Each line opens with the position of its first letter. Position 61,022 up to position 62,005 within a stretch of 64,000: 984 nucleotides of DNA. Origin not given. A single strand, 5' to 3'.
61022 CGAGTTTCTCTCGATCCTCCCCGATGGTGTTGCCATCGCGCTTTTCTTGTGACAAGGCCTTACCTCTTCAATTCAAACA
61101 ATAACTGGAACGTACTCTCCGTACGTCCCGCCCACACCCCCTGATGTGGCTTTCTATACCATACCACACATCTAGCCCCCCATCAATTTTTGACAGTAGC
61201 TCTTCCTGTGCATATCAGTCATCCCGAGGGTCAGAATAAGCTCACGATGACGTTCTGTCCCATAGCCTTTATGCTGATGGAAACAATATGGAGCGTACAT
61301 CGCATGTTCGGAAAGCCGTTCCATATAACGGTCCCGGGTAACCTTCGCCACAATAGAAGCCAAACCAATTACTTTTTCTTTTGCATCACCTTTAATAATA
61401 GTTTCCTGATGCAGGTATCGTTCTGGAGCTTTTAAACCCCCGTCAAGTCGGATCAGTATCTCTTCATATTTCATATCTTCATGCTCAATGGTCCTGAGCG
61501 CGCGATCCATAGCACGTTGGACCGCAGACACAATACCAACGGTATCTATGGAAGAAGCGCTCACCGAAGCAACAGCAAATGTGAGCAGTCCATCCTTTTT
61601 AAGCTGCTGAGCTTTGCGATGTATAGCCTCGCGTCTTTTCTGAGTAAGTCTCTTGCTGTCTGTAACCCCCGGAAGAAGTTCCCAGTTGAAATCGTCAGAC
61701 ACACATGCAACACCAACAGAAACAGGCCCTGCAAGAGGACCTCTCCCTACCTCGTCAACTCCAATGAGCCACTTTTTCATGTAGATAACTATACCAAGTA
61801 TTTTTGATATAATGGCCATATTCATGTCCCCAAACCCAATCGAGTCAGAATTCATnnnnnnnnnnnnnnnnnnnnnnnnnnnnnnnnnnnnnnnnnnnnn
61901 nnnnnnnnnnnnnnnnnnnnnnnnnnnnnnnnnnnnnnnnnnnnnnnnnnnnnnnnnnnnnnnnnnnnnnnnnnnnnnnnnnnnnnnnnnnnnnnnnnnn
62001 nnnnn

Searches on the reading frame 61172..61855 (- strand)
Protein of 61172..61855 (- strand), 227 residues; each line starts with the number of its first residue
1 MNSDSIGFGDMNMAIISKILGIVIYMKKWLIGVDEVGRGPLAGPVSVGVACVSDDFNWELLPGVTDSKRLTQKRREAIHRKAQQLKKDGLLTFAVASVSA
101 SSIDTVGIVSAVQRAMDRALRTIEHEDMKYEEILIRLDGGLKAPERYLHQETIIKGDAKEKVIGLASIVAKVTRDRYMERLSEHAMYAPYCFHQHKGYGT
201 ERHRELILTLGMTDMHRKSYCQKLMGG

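Call 16: search_protein_families(library=pfam, proteins=[window:61172-61855:-], max_evalue=0.001)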
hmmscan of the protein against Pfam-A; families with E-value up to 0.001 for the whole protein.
window:61172-61855:- (227 aa): 1 family
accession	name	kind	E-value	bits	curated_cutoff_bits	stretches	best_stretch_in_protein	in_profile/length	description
PF01351.25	RNase_HII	-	1.1e-32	114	25.8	1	31-222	1-198/199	Ribonuclease HII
